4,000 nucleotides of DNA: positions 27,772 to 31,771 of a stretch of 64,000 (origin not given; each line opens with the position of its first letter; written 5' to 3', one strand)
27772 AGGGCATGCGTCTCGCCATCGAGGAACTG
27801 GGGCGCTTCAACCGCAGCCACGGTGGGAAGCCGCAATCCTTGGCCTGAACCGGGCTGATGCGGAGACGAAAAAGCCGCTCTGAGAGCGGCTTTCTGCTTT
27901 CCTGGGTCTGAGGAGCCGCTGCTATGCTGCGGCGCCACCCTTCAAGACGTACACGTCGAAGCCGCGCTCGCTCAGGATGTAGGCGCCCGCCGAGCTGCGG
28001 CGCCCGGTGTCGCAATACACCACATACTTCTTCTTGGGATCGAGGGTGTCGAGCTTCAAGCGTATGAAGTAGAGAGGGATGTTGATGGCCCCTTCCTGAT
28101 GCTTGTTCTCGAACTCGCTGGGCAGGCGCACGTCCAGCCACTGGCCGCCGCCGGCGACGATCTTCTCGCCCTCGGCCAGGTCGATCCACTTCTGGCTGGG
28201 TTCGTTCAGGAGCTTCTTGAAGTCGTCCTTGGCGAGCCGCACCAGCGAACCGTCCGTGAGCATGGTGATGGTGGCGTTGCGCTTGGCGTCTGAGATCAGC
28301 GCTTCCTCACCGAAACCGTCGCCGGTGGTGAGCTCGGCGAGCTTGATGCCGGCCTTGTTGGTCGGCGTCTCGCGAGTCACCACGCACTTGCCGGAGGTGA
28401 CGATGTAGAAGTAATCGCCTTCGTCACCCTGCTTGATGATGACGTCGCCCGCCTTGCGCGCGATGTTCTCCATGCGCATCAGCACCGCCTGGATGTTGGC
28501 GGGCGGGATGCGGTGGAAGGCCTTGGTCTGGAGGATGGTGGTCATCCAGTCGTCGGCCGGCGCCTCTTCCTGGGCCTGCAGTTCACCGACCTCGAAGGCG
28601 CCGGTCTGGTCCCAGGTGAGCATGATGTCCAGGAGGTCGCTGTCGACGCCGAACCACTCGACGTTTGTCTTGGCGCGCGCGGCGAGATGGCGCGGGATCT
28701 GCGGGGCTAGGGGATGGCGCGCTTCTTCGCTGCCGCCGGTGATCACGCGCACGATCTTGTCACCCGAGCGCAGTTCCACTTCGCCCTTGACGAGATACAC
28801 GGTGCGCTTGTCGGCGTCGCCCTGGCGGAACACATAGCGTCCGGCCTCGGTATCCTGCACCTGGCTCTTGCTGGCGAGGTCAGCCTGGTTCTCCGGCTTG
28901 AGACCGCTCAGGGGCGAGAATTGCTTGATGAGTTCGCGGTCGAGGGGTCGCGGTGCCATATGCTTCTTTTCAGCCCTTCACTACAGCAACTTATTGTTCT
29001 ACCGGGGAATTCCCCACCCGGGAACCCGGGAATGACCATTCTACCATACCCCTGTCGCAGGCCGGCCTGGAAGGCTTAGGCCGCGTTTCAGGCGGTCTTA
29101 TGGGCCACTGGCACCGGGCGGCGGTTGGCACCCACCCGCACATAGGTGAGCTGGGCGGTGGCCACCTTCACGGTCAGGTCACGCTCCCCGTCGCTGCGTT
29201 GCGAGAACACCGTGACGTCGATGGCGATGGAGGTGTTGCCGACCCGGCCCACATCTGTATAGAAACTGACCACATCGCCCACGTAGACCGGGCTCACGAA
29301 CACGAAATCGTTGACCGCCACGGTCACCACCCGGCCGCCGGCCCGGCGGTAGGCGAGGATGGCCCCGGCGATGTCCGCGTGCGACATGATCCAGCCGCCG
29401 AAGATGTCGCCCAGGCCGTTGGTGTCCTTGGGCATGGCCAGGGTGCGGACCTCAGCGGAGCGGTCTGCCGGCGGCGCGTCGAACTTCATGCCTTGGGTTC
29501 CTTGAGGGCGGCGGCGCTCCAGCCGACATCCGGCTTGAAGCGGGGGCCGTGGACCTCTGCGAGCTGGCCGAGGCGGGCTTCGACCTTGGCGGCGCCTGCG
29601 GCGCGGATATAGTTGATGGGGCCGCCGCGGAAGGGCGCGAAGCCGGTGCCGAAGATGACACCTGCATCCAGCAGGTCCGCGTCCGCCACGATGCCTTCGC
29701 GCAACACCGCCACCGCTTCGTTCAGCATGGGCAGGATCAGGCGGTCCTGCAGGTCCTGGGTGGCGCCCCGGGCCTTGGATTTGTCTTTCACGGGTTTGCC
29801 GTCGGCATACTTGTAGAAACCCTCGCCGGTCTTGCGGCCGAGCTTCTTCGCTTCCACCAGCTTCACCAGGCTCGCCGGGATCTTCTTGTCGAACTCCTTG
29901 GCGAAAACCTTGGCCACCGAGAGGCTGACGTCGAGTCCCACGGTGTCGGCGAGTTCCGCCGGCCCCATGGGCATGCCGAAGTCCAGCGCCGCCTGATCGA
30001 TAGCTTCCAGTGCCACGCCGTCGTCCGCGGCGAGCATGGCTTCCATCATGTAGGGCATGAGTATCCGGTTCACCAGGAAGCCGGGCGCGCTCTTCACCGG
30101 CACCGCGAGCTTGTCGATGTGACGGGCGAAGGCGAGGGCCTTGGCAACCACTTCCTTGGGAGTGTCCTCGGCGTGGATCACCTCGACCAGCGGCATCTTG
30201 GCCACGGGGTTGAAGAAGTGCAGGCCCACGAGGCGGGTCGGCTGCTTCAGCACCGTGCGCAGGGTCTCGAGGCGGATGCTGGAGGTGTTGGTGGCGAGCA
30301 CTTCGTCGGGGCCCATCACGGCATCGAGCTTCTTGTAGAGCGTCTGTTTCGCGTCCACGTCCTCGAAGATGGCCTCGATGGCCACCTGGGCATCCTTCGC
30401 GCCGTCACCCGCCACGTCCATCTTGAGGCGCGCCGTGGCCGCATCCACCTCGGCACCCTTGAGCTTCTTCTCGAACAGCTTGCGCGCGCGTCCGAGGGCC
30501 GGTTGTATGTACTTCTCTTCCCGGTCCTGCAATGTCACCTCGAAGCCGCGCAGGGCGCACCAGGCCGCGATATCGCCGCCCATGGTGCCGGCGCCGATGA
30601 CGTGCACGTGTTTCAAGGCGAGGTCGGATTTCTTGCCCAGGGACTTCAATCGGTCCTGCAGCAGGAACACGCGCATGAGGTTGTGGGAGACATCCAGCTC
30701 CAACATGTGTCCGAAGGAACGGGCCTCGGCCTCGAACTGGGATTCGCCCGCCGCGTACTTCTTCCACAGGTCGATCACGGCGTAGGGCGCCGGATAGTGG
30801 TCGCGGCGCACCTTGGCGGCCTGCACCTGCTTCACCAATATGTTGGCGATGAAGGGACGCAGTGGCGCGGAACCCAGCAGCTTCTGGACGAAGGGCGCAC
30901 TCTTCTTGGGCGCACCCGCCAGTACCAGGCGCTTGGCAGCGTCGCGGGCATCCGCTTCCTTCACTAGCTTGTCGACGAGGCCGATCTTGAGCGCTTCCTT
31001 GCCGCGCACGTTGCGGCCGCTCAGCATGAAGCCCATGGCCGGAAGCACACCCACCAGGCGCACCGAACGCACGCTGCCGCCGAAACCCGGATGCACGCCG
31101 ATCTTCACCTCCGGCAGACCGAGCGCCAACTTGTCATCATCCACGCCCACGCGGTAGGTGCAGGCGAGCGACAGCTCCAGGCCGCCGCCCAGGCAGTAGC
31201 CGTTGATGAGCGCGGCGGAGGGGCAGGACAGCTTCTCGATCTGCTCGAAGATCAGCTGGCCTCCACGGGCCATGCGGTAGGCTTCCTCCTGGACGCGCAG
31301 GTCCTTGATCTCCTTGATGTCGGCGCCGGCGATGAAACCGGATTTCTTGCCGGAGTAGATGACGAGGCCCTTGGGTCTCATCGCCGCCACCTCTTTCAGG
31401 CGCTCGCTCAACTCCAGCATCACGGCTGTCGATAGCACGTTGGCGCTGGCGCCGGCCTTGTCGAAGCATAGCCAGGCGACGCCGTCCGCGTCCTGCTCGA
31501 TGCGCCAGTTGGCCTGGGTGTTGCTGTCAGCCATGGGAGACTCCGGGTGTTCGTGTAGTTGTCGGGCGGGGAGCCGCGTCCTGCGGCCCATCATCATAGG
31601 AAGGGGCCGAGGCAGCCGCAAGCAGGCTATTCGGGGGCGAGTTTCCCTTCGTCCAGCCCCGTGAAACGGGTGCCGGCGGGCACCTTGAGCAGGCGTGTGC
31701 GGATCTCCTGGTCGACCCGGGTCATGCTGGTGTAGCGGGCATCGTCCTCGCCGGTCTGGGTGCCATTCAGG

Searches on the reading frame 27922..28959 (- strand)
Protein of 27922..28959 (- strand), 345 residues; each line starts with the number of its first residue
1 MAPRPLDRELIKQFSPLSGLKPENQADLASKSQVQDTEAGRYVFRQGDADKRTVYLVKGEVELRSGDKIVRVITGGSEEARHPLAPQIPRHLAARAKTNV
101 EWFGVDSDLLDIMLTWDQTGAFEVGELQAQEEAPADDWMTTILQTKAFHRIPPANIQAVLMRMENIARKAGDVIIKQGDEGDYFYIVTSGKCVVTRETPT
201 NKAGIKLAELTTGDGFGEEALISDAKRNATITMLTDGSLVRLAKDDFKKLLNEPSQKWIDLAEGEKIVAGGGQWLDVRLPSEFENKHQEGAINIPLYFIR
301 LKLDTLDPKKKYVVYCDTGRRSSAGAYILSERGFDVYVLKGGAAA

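Call 52: search_protein_families(library=pfam, proteins=[window:27922-28959:-], max_evalue=0.00001)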
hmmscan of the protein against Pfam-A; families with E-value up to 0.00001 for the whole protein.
window:27922-28959:- (345 aa): 2 families
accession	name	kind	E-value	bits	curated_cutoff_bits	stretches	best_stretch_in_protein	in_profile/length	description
PF00027.35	cNMP_binding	-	1e-26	93.2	27.5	1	169-252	5-87/89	Cyclic nucleotide-binding domain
PF00581.25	Rhodanese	-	1.3e-14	54.8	22.2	1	271-343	12-96/102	Rhodanese-like domain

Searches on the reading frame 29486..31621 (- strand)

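Call 52: search_protein_families(library=pfam, proteins=[window:29486-31621:-], max_evalue=0.00001)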
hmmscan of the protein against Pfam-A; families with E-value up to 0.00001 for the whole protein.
window:29486-31621:- (711 aa): 4 families
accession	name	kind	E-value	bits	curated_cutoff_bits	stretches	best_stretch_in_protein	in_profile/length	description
PF02737.24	3HCDH_N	-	3e-49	167.8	22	1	338-510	1-178/180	3-hydroxyacyl-CoA dehydrogenase, NAD binding domain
PF00725.27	3HCDH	-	1.2e-31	109.5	22.1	1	514-605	1-97/97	3-hydroxyacyl-CoA dehydrogenase, C-terminal domain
PF00378.25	ECH_1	-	8e-26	91.3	27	1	59-231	16-185/251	Enoyl-CoA hydratase/isomerase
PF16113.10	ECH_2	-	3.3e-22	79.9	27.2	1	59-234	11-186/335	Enoyl-CoA hydratase/isomerase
